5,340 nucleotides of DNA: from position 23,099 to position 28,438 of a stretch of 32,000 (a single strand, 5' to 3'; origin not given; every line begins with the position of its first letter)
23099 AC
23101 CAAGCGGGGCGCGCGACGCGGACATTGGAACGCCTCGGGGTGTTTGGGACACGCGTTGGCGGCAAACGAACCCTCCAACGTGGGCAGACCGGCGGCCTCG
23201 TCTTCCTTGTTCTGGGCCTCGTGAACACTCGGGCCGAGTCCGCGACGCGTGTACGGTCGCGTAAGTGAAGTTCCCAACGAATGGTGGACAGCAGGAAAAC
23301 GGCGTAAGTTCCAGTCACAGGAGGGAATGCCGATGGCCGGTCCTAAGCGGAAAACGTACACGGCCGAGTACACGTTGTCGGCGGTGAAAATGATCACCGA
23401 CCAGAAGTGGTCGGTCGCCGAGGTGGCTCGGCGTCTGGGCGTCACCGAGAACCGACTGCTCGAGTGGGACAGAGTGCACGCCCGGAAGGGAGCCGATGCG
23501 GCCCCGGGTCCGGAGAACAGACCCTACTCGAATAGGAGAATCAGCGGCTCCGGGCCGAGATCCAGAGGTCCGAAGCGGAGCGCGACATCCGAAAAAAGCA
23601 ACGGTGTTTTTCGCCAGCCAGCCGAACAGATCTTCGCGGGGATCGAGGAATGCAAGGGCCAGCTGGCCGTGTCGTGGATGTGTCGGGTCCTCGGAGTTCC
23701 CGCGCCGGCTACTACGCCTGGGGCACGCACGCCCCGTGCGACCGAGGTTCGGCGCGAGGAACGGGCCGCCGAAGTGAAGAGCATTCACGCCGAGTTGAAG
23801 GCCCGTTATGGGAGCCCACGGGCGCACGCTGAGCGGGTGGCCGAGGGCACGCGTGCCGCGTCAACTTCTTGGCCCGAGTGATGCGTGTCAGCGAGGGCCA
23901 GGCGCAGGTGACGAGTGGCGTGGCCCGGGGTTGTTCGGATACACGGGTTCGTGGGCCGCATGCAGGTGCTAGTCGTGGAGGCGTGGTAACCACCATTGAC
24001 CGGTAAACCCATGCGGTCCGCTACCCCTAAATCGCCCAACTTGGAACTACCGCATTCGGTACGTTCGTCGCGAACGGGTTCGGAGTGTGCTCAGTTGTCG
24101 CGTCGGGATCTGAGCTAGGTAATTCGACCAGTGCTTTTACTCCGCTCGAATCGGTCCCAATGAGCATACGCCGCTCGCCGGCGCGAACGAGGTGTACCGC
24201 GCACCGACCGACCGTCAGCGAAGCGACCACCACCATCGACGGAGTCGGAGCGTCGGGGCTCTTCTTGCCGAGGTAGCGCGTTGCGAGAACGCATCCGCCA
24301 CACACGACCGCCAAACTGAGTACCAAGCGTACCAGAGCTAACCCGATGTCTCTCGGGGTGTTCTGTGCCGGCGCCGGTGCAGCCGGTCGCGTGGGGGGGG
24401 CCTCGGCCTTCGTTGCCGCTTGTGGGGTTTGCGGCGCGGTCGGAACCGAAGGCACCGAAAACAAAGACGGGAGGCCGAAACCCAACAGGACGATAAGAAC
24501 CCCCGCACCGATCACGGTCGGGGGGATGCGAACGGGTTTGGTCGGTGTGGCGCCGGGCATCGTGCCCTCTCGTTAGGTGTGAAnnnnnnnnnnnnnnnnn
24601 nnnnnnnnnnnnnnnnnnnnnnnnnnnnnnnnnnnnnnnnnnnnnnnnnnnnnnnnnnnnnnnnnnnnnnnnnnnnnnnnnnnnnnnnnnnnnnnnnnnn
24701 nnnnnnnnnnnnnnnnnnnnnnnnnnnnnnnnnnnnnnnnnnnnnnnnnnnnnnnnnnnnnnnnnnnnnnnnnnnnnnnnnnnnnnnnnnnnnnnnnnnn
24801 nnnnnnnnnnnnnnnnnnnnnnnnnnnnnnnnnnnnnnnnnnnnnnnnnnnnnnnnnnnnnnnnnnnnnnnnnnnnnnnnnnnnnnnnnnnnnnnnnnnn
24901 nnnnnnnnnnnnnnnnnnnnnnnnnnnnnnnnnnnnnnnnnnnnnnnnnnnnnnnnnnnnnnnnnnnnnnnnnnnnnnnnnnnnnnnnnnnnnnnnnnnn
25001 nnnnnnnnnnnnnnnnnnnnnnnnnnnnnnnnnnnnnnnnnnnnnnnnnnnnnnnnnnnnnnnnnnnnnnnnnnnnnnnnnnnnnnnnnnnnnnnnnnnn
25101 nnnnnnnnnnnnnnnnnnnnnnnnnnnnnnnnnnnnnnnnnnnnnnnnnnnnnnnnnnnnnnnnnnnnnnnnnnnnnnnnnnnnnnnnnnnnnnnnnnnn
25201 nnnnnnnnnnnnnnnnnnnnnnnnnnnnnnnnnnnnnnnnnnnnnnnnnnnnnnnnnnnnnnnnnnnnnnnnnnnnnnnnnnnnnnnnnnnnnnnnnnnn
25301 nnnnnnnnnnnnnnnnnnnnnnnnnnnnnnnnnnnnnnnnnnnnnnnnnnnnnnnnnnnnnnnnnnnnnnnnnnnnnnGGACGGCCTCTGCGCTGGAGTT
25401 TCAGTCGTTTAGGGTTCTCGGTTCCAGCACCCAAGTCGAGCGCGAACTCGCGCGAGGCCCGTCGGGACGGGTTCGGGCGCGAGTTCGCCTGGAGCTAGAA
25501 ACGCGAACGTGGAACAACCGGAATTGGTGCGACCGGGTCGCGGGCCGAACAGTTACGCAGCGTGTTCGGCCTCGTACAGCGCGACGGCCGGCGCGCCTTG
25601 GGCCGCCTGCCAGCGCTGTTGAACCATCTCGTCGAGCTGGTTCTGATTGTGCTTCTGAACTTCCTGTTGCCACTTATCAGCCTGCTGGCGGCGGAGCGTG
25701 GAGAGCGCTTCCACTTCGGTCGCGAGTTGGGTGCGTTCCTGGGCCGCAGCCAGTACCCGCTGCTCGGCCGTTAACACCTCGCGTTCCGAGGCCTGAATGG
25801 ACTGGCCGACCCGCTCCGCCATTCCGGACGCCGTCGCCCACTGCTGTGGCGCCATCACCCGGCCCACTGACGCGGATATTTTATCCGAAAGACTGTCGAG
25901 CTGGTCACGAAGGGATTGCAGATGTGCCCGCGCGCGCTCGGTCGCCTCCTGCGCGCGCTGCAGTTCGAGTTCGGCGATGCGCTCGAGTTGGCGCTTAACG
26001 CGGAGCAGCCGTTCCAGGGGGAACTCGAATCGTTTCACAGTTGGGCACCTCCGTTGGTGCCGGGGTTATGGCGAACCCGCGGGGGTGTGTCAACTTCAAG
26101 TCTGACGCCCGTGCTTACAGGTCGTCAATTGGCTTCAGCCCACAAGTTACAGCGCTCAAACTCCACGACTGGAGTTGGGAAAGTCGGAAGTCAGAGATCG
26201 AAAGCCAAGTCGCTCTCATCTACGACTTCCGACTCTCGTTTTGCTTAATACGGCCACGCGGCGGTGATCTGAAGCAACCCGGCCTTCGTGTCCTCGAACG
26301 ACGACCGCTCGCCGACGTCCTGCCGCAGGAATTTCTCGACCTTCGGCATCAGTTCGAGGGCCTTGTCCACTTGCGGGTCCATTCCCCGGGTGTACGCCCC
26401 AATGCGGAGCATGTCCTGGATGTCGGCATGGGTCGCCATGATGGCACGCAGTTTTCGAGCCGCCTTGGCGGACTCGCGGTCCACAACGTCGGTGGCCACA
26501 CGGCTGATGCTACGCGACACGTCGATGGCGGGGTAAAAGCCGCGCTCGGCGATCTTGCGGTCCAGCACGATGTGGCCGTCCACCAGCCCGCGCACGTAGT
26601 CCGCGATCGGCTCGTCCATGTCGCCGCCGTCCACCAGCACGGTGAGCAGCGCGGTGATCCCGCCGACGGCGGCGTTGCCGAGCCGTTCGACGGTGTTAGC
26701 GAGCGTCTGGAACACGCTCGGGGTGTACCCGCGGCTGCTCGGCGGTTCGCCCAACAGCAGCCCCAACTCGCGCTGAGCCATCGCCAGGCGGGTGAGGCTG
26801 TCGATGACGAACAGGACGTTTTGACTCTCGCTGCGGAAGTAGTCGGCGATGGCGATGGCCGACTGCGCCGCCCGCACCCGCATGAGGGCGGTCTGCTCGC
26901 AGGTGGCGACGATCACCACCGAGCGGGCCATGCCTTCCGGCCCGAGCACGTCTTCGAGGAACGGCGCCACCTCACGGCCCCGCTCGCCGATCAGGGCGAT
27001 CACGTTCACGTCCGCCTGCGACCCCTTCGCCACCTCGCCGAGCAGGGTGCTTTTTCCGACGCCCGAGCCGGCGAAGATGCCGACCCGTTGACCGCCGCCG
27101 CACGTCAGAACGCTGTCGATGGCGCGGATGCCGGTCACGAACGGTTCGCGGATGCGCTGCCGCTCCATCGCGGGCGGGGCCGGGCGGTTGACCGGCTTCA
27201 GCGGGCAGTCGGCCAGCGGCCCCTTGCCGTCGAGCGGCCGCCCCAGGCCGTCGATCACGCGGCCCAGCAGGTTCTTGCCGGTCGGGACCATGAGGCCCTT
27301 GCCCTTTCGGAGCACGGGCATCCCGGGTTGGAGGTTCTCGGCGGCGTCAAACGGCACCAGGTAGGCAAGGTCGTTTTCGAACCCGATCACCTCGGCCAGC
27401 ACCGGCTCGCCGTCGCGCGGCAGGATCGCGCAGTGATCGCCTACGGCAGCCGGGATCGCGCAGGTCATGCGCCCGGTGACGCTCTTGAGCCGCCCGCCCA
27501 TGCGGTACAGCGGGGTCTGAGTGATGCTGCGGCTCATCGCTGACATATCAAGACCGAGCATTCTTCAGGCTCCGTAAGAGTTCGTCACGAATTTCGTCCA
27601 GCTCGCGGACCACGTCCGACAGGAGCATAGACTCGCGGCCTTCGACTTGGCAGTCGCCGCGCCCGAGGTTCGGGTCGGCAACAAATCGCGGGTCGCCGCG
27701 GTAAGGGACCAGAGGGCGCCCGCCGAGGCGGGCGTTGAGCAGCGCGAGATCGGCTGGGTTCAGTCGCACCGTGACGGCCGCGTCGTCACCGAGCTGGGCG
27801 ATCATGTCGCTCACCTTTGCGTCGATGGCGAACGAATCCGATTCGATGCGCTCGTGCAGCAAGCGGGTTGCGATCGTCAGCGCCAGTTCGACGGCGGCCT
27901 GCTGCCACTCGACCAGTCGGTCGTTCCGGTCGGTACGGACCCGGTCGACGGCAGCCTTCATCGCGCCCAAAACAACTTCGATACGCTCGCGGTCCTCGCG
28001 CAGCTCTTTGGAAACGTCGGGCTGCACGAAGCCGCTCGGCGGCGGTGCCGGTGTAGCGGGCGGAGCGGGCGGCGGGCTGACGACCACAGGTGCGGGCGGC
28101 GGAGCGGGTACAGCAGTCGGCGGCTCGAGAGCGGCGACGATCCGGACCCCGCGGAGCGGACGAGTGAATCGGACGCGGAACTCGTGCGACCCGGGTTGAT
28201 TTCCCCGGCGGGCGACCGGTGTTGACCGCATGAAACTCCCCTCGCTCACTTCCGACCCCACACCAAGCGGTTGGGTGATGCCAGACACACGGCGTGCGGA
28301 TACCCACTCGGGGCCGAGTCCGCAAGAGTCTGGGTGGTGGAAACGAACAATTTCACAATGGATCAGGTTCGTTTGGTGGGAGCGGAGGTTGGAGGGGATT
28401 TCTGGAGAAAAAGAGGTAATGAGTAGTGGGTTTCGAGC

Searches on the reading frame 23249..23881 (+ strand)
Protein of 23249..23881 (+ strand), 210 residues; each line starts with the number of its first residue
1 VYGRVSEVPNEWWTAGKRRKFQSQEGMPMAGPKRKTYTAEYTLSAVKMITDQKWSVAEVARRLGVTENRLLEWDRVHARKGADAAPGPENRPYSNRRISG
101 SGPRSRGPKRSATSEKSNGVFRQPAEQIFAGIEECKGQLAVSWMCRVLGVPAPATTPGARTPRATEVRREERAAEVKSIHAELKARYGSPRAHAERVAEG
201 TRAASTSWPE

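Call 105: search_protein_families(library=pfam, proteins=[window:23249-23881:+], max_evalue=0.001)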
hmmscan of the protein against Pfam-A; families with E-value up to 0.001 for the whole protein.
window:23249-23881:+ (210 aa): 1 family
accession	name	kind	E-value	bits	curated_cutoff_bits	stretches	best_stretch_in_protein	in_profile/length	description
PF01527.26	HTH_Tnp_1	-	1.1e-10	42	24.1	1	33-87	3-56/75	Transposase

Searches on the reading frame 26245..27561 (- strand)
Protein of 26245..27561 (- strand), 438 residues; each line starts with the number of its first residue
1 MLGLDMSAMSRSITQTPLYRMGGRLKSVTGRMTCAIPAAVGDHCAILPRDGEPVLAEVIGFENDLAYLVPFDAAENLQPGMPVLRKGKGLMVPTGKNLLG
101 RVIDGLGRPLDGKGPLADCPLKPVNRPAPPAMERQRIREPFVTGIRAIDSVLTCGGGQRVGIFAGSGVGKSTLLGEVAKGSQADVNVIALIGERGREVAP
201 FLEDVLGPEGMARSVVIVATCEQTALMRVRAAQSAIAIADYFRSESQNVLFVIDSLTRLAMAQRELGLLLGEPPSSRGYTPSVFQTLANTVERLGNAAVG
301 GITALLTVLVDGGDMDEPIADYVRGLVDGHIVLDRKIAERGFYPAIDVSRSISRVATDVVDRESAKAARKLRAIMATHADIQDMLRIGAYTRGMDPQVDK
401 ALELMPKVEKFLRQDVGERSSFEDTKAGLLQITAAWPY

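Call 105: search_protein_families(library=pfam, proteins=[window:26245-27561:-], max_evalue=0.001)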
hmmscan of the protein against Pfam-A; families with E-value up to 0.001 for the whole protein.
window:26245-27561:- (438 aa): 3 families
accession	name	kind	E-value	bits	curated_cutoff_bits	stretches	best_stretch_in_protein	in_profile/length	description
PF00006.31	ATP-synt_ab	-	2e-78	263.3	29.5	1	144-353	1-213/213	ATP synthase alpha/beta family, nucleotide-binding domain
PF18269.6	T3SS_ATPase_C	-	1.4e-23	82.9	22.7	1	360-430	1-71/72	T3SS EscN ATPase C-terminal domain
PF02874.29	ATP-synt_ab_N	-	7.4e-06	26.8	20.9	1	41-87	20-69/69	ATP synthase alpha/beta family, beta-barrel domain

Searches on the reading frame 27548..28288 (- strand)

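Call 105: search_protein_families(library=pfam, proteins=[window:27548-28288:-], max_evalue=0.001)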
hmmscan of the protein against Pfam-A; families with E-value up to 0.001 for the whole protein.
window:27548-28288:- (246 aa): 1 family
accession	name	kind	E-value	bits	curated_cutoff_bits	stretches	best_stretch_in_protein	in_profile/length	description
PF02108.21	FliH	-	5.6e-12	46.2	24.1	1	110-221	7-116/128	Flagellar assembly protein FliH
